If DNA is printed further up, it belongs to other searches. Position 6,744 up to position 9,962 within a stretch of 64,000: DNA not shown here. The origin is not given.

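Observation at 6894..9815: Orphan 973-aa 'modular prepilin': a class-III pilin leader fused to several polyglycine-rich modules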

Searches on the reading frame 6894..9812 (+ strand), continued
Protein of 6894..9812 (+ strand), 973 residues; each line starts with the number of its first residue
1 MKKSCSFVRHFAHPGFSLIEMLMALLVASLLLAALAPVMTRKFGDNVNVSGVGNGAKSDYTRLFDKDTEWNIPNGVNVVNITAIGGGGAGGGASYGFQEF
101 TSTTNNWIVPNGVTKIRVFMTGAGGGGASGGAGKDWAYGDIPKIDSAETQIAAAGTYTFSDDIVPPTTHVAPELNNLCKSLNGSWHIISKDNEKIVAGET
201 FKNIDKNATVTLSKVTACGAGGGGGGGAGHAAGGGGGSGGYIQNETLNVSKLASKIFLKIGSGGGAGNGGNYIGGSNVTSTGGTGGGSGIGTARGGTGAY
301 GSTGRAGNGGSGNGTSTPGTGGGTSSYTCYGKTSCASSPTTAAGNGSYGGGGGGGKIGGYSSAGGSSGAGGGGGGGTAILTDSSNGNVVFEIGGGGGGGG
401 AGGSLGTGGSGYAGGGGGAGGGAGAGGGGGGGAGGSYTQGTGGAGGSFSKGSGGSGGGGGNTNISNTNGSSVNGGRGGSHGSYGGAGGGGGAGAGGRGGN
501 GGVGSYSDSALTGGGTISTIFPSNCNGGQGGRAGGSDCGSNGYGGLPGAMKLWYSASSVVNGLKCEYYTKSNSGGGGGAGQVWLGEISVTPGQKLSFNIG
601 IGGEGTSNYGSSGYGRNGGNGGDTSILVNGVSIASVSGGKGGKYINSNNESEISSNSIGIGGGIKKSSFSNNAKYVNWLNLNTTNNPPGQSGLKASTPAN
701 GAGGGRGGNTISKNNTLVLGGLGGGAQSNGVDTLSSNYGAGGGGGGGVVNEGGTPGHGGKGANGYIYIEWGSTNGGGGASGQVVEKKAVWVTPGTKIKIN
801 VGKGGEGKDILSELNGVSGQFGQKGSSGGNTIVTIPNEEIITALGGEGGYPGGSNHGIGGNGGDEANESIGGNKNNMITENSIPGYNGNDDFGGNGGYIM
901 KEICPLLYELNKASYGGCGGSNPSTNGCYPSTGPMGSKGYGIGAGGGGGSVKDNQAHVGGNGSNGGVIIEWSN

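Call 37: fold_search(model_id=the predicted structure, library=pdb)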
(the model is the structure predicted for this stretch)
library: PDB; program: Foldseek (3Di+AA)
matches with E <= 10: 23; with E <= 0.001: 0
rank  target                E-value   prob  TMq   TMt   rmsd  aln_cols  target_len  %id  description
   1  7ypx_A                3.3e-03  1.00  0.12  0.39   6.6       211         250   23  Cyanophage Pam3 fiber (released 2022-11-09)
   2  9d93_Qb               5.4e-02  0.99  0.12  0.42   8.5       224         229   22  Mycobacteriophage Bxb1 tail tip - Composite map and model (released 2024-09-25)
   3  7yfw_a                6.2e-02  0.98  0.12  0.35   5.6       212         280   24  Cyanophage Pam3 fiber (released 2023-01-18)
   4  7n00_A                6.5e-02  0.66  0.07  0.19  16.9       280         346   16  Anaplastic lymphoma kinase (ALK) extracellular fragment of ligand binding region 648-1025 in complex with AUG-alpha (released 2021-11-24)
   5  7mzy_A                6.5e-02  0.41  0.07  0.18  15.1       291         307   16  Anaplastic lymphoma kinase (ALK) extracellular fragment of ligand binding region 673-986 (released 2021-11-24)
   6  7ls0_B                1.1e-01  0.35  0.07  0.16  16.5       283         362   17  Structure of the Human ALK GRD bound to AUG (released 2021-11-24)
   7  7ls0_D                1.3e-01  0.28  0.07  0.16  16.4       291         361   16  Structure of the Human ALK GRD bound to AUG (released 2021-11-24)
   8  7mzw_MODEL_1_A        1.7e-01  0.20  0.06  0.15  17.4       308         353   16  Anaplastic lymphoma kinase (ALK) extracellular ligand binding region 673-1025 (released 2021-12-08)
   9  7nwz_E                2.0e-01  0.28  0.07  0.19  16.8       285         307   16  ALK:ALKAL2 complex (released 2021-10-27)
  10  7nx3_F                2.3e-01  0.35  0.08  0.22  17.2       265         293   18  Crystal structure of ALK in complex with Fab324 (released 2021-10-27)
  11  7lrz                  2.6e-01  0.13  0.06  0.16  17.3       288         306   17  Structure of the Human ALK GRD (released 2021-11-24)
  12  7mzy_B                3.0e-01  0.30  0.07  0.21  16.7       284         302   16  Anaplastic lymphoma kinase (ALK) extracellular fragment of ligand binding region 673-986 (released 2021-11-24)
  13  7nx3_A                3.3e-01  0.35  0.08  0.24  17.4       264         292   19  Crystal structure of ALK in complex with Fab324 (released 2021-10-27)
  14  9g5i_B                3.3e-01  0.23  0.07  0.18  17.1       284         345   15  Cryo-EM structure of a 2:1 ALK:ALKAL2 complex obtained after re-processing of EMPIAR-10930 data (released 2025-03-12)
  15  7ls0_C                3.6e-01  0.21  0.07  0.18  17.3       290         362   16  Structure of the Human ALK GRD bound to AUG (released 2021-11-24)
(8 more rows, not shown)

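Call 38: fold_search(model_id=the predicted structure, library=viral)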
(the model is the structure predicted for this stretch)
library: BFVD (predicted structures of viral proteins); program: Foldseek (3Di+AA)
matches with E <= 10: 275; with E <= 0.001: 68
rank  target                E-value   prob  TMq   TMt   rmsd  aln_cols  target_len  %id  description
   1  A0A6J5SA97            7.7e-12  1.00  0.14  0.16  45.4       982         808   20  Glycine-rich domain-containing protein [uncultured Caudovirales phage]
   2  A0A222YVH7            3.0e-08  1.00  0.16  0.24  51.1       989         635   16  Glycine-rich domain-containing protein [Synechococcus phage Bellamy]
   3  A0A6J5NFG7            5.7e-08  1.00  0.13  0.18  20.1       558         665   18  Uncharacterized protein [uncultured Caudovirales phage]
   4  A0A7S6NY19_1          1.5e-06  1.00  0.11  0.11  21.8       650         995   17  PA14 domain-containing protein [Bathycoccus sp. RCC716 virus 1]
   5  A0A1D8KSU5            3.8e-06  0.66  0.09  0.08  28.8      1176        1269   12  Phage tail collar domain-containing protein [Synechococcus phage S-WAM2]
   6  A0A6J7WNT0            1.1e-05  1.00  0.17  0.47  11.8       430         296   23  Uncharacterized protein [uncultured Caudovirales phage]
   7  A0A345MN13            1.2e-05  1.00  0.14  0.36   6.1       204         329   27  (no name in the UniProt tables at hand)
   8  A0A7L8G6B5            1.6e-05  1.00  0.14  0.25   4.4       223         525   27  Tail fiber protein [Achromobacter phage Mano]
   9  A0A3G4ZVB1            1.7e-05  1.00  0.12  0.39  10.4       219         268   24  Glycine-rich domain-containing protein (Fragment) [Edafosvirus sp.]
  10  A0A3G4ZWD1            1.7e-05  1.00  0.13  0.18   6.2       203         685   25  Collagen-like protein [Edafosvirus sp.]
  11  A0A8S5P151            2.2e-05  1.00  0.13  0.29   6.9       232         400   24  Putative transglutaminase-family protein [Siphoviridae sp. ctEqU3]
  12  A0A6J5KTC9            2.3e-05  1.00  0.13  0.44   5.9       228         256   24  Glycine-rich domain-containing protein [uncultured Caudovirales phage]
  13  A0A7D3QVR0            2.3e-05  1.00  0.12  0.28   7.2       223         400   22  Glycine-rich domain-containing protein [Fadolivirus FV1/VV64]
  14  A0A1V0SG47            2.4e-05  1.00  0.11  0.33   5.8       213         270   24  Glycine-rich domain-containing protein [Hokovirus HKV1]
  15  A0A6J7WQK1            2.8e-05  1.00  0.12  0.20  26.0       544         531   21  Glycine-rich domain-containing protein [uncultured Caudovirales phage]
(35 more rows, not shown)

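Call 44: find_encoding_contigs(protein=P0001, flank=10000, max_places=3)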
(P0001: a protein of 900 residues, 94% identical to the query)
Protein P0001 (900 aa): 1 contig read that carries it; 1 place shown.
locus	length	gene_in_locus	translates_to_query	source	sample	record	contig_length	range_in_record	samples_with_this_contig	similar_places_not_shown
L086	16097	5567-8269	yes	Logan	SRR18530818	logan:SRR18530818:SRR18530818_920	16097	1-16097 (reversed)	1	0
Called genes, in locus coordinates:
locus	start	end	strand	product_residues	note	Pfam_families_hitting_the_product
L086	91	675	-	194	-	PF16231:DUF4890 (weak), PF07813:LTXXQ (weak)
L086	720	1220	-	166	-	PF04542:Sigma70_r2, PF08281:Sigma70_r4_2, PF04545:Sigma70_r4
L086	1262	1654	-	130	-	-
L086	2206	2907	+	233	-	-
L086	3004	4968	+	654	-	PF00795:CN_hydrolase, PF02540:NAD_synthase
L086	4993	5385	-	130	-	PF13560:HTH_31, PF12844:HTH_19, PF13443:HTH_26, PF01381:HTH_3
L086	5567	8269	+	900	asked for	PF21722:Gly_rich_2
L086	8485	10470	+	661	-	PF00270:DEAD (faint), PF04851:ResIII, PF17757:UvrB_inter, PF27431:UvrB_3rd, PF00271:Helicase_C, PF12344:UvrB, PF02151:UVR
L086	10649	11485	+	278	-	-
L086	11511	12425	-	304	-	PF00701:DHDPS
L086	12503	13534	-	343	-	PF01118:Semialdhyde_dh, PF22698:Semialdhyde_dhC_1 (faint), PF02774:Semialdhyde_dhC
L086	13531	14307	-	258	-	PF01113:DapB_N, PF05173:DapB_C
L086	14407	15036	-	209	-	PF04545:Sigma70_r4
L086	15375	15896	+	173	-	PF00466:Ribosomal_L10, PF27436:RL10_C (faint)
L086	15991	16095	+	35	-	?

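Call 45: find_encoding_contigs(protein=P0002, flank=10000, max_places=3)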
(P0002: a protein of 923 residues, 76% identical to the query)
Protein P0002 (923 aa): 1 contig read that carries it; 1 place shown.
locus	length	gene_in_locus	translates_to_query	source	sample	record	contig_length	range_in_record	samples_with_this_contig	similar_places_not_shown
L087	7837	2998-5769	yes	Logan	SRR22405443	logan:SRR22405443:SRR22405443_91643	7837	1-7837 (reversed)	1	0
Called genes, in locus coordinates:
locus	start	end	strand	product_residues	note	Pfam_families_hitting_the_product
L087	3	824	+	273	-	?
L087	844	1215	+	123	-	PF00072:Response_reg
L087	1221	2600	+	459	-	PF05157:MshEN, PF00437:T2SSE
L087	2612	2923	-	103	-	PF12844:HTH_19, PF13443:HTH_26 (weak), PF13560:HTH_31 (weak), PF01381:HTH_3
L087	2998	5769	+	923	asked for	PF21722:Gly_rich_2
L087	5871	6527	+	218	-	PF01656:CbiA, PF13500:AAA_26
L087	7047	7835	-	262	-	?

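Call 78: search_protein_families(library=pfam, proteins=[L040:3059-5515:+, L041:3059-5503:+, L065:6025-8511:+, L073:6004-8451:+, L077:1581-4328:+, L082:6004-8823:+, L039:2-1246:-], max_evalue=0.01)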
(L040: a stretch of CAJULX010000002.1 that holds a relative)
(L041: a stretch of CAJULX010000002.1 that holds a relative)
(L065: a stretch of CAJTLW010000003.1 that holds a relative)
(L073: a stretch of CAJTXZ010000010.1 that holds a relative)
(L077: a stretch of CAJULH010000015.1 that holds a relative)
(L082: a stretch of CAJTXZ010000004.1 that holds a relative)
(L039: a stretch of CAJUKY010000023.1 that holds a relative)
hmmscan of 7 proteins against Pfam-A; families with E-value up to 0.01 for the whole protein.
L040:3059-5515:+ (819 aa): 1 family
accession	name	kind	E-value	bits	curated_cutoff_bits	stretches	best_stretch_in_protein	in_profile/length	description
PF21722.4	Gly_rich_2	-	9.8e-07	29.4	24.3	2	591-816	34-226/226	Glycine-rich domain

L041:3059-5503:+ (815 aa): 1 family
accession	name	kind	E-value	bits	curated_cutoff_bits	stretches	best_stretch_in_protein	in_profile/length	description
PF07603.17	Lcl_C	-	0.0015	19.3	34.9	1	210-340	17-116/117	Lcl C-terminal domain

L065:6025-8511:+ (829 aa): 1 family
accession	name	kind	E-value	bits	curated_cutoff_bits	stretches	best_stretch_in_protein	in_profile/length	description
PF21722.4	Gly_rich_2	-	1.6e-14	54.9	24.3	2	613-829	34-225/226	Glycine-rich domain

L073:6004-8451:+ (816 aa): 2 families
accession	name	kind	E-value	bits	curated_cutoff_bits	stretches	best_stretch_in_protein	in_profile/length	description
PF21722.4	Gly_rich_2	-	1.2e-08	35.7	24.3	1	610-814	34-226/226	Glycine-rich domain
PF07603.17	Lcl_C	-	0.00053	20.7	34.9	1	258-386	18-116/117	Lcl C-terminal domain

L077:1581-4328:+ (916 aa): 1 family
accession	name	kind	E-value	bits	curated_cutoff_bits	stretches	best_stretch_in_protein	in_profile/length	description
PF21722.4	Gly_rich_2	-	2.1e-10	41.4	24.3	1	398-619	33-226/226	Glycine-rich domain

L082:6004-8823:+ (940 aa): 0 families

L039:2-1246:- (415 aa): 0 families

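Call 81: search_protein_families(library=pfam, proteins=[L043:343-1695:+, L043:1780-3789:+, L043:3796-4185:+, L043:4198-5577:+, L029:9029-9922:+, L029:9825-10766:+, L029:10818-11702:+, L029:11784-12404:+, L029:12461-13258:-, L003:368-1540:+], max_evalue=0.001)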
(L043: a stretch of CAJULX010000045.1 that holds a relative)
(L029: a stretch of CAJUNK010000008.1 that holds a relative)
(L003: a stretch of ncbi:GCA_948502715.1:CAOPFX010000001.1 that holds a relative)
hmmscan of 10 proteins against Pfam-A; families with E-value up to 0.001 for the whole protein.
L043:343-1695:+ (450 aa): 1 family
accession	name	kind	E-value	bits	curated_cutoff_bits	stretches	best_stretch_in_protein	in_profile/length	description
PF04107.18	GCS2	-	3.1e-28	99.4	21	1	75-332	20-259/291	Glutamate-cysteine ligase family 2(GCS2)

L043:1780-3789:+ (669 aa): 3 families
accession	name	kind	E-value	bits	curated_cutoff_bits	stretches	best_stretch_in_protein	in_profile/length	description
PF02518.31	HATPase_c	-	1.3e-20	74.4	26.4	1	425-552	2-109/111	Histidine kinase-, DNA gyrase B-, and HSP90-like ATPase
PF00512.31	HisKA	-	1.8e-18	66.8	26.9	1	314-378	2-66/66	His Kinase A (phospho-acceptor) domain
PF01590.32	GAF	-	0.00037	21.5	22.4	1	238-289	83-131/133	GAF domain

L043:3796-4185:+ (129 aa): 2 families
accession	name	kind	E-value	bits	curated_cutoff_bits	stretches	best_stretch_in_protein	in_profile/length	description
PF00072.30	Response_reg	-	1.8e-28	99.4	30.2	1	13-123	1-109/111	Response regulator receiver domain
PF23198.2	PDE8A_N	-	0.00066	20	29.6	1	11-97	10-98/147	PDE8A-like, N-terminal domain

L043:4198-5577:+ (459 aa): 2 families
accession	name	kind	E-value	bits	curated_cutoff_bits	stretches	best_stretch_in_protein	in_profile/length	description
PF00437.27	T2SSE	-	3.2e-26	92.3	24.9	1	174-384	3-217/370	Type II/IV secretion system protein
PF05157.20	MshEN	-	1.4e-18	67.1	23.1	1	65-148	2-86/90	MshEN domain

L029:9029-9922:+ (297 aa): 0 families

L029:9825-10766:+ (313 aa): 6 families
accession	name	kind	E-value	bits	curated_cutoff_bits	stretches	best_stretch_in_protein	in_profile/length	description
PF01715.23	IPPT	-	1.9e-69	234.5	23.6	1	50-290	2-242/243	IPP transferase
PF01745.22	IPT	-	1.3e-10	41.5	20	1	17-122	4-108/233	Isopentenyl transferase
PF13671.12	AAA_33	-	1.3e-05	25.9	27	1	16-47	1-32/143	AAA domain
PF13238.12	AAA_18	-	2.3e-05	25.3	29.4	1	17-109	1-77/128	AAA domain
PF01637.24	ATPase_2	-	0.00028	21.2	33.2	0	10-38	16-44/225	ATPase domain predominantly from Archaea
PF02224.24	Cytidylate_kin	-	0.00042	20.5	26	0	17-53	1-35/211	Cytidylate kinase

L029:10818-11702:+ (294 aa): 0 families

L029:11784-12404:+ (206 aa): 1 family
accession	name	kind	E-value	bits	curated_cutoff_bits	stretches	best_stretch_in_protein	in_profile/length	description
PF07963.17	N_methyl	-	3.5e-05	23.6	21.2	1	12-33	5-26/27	Prokaryotic N-terminal methylation motif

L029:12461-13258:- (265 aa): 0 families

L003:368-1540:+ (390 aa): 0 families

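Call 83: search_protein_families(library=phrogs, proteins=[window:6894-9812:+], max_evalue=0.01)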
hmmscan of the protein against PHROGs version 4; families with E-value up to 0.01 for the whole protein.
window:6894-9812:+ (973 aa): 1 family
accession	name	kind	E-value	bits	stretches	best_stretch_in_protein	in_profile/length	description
phrog_863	-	tail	3.3e-05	24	1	97-133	400-437/690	tail fiber assembly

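Call 84: search_protein_families(library=padloc, proteins=[window:6894-9812:+], max_evalue=0.01)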
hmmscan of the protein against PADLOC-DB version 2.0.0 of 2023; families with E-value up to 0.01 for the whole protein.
window:6894-9812:+ (973 aa): 0 families
